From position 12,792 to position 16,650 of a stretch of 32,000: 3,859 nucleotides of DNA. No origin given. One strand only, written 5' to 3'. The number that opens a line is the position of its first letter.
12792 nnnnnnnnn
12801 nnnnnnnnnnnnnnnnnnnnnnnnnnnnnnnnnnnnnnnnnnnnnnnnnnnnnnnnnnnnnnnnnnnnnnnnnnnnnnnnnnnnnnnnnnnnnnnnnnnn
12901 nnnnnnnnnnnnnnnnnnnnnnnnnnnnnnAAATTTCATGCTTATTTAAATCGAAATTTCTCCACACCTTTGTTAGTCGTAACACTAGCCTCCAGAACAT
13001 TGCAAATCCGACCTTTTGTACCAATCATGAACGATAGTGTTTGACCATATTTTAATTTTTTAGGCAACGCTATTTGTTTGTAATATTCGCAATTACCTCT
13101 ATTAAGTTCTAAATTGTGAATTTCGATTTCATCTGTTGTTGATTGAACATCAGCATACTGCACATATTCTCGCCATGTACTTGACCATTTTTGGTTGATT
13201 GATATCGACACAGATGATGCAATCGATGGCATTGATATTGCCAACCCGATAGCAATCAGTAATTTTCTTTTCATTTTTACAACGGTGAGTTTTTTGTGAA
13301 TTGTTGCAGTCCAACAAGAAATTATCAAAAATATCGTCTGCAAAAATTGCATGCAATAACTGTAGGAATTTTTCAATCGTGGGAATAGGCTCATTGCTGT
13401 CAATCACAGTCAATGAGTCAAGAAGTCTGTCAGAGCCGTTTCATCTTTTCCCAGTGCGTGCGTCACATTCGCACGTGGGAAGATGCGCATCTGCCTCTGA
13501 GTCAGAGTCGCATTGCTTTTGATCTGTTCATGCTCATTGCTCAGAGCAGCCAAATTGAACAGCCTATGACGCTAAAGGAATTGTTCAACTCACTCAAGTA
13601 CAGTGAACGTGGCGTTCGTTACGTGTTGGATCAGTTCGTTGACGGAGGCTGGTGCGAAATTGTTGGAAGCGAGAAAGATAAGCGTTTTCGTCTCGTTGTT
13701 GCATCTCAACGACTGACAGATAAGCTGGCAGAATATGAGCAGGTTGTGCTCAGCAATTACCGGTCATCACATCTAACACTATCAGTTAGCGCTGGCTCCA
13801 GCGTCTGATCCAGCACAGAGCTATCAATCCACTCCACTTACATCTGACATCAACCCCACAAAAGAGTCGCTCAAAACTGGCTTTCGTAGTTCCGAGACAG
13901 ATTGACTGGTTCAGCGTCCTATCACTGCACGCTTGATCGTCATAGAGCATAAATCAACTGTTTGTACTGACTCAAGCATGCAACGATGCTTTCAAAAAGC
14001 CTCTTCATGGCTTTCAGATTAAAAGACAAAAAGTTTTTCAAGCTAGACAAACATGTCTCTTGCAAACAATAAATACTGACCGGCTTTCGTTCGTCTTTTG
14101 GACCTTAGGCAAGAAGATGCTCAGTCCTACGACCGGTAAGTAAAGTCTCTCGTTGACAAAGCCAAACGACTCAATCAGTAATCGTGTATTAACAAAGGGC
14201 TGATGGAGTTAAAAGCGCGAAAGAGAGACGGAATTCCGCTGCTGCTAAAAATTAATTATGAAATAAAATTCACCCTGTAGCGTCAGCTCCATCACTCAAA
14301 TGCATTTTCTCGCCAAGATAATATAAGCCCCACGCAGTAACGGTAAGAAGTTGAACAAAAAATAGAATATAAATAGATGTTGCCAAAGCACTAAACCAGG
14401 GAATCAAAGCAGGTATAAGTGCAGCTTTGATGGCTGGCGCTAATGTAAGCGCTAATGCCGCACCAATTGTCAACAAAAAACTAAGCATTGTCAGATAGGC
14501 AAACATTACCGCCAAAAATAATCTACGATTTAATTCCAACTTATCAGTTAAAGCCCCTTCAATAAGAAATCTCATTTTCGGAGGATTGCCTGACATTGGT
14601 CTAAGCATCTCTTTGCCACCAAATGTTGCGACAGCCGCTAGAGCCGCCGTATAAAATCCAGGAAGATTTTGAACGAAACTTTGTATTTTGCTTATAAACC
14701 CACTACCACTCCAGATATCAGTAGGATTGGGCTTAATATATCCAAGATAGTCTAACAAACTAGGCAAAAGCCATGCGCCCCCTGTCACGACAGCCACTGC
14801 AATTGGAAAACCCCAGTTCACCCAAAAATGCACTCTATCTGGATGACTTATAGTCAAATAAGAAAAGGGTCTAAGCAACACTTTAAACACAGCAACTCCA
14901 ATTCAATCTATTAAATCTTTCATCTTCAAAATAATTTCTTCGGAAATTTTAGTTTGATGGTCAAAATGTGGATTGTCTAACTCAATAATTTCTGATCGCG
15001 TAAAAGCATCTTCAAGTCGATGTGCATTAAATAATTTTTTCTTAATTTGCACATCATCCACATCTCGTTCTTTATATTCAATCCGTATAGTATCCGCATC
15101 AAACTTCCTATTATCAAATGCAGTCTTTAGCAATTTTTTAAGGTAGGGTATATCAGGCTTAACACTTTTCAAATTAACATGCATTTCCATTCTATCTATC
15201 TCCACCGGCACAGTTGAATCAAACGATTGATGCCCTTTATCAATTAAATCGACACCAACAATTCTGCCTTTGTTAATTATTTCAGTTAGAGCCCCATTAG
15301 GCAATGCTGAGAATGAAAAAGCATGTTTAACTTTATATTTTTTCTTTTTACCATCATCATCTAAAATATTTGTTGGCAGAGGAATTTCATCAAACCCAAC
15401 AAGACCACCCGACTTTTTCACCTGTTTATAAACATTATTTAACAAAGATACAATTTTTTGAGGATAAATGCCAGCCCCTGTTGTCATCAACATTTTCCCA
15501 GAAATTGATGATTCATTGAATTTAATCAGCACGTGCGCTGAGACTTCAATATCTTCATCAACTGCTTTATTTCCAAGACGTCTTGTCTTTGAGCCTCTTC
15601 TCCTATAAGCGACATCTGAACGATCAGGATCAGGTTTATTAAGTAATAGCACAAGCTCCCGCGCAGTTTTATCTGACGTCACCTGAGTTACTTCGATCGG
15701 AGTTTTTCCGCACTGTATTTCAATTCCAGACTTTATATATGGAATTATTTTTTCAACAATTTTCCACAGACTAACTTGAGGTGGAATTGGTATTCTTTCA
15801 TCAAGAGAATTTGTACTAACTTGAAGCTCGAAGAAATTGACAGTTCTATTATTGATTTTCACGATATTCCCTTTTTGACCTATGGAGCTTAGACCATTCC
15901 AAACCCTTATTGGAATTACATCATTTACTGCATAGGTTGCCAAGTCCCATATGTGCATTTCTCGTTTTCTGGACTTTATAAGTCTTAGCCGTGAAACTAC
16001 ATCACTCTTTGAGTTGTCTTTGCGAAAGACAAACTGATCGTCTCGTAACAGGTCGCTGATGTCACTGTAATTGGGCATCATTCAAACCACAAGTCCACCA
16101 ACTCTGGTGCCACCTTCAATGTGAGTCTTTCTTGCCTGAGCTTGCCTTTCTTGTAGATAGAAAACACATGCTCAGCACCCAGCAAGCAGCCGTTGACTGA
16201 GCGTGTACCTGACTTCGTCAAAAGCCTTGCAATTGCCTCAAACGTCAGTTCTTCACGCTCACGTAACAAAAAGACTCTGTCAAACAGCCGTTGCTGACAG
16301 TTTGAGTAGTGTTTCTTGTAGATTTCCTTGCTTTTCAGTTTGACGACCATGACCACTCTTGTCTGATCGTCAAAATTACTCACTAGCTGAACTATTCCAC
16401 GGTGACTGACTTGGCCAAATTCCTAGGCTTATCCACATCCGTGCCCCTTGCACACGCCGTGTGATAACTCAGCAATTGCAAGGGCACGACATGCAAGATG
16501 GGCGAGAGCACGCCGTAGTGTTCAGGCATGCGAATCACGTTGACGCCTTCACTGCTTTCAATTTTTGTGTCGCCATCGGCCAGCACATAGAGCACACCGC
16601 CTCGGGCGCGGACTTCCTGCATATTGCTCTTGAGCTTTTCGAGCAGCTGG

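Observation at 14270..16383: AT-rich three-gene orphan operon (HTH protein, 392-aa unknown, multi-TM protein): best candidate for an undescribed defence or abortive-infection-like system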

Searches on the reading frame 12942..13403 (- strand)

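Call 5: search_protein_families(library=pfam, proteins=[window:12942-13403:-], max_evalue=0.1)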
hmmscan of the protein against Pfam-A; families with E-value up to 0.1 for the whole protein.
window:12942-13403:- (153 aa): 0 families

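Call 6: search_protein_families(library=padloc, proteins=[window:12942-13403:-], max_evalue=0.1)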
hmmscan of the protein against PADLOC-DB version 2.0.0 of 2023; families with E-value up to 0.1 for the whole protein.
window:12942-13403:- (153 aa): 1 family
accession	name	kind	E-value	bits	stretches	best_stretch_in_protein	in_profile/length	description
PDLC02658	DndB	-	0.013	12.6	1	12-78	232-299/356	DndB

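Call 41: search_protein_families(library=ncbifam, proteins=[window:12942-13403:-], max_evalue=0.1)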
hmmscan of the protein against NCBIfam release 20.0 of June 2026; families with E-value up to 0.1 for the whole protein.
window:12942-13403:- (153 aa): 0 families

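Call 57: search_protein_families(library=phrogs, proteins=[window:12942-13403:-], max_evalue=0.01)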
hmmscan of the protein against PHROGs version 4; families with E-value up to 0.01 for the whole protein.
window:12942-13403:- (153 aa): 1 family
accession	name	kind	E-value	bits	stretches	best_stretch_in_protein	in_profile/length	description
phrog_36014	-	unknown function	0.00048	21.3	1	82-147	48-111/115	-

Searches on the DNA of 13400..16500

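Call 91: search_rna_families(source=window, start=13400, end=16500, threshold=evalue, max_evalue=1)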
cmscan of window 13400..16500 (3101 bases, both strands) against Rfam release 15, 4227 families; matches with E-value up to 1: 0.
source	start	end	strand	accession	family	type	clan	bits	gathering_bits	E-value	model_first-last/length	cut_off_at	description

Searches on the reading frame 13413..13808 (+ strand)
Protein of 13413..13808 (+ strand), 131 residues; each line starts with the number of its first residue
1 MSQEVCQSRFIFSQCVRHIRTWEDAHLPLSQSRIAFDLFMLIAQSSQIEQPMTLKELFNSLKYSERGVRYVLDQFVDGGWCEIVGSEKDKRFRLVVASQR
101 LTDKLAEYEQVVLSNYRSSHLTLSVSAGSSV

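Call 5: search_protein_families(library=pfam, proteins=[window:13413-13808:+], max_evalue=0.1)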
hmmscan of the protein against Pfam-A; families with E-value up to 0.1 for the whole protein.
window:13413-13808:+ (131 aa): 1 family
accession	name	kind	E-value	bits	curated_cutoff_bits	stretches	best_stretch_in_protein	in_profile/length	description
PF12793.13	SgrR_N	-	0.021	15.6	24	1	40-82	8-50/115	Sugar transport-related sRNA regulator N-term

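Call 6: search_protein_families(library=padloc, proteins=[window:13413-13808:+], max_evalue=0.1)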
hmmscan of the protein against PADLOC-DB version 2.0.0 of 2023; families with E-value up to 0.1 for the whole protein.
window:13413-13808:+ (131 aa): 0 families

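Call 41: search_protein_families(library=ncbifam, proteins=[window:13413-13808:+], max_evalue=0.1)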
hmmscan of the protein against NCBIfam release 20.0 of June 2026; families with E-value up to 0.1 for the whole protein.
window:13413-13808:+ (131 aa): 1 family
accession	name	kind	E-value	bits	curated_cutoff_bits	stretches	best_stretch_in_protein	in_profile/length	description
NF010149.0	PRK13626.1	equivalog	0.037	12.7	476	1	32-99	4-72/552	HTH-type transcriptional regulator SgrR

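Call 57: search_protein_families(library=phrogs, proteins=[window:13413-13808:+], max_evalue=0.01)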
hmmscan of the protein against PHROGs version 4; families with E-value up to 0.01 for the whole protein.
window:13413-13808:+ (131 aa): 0 families
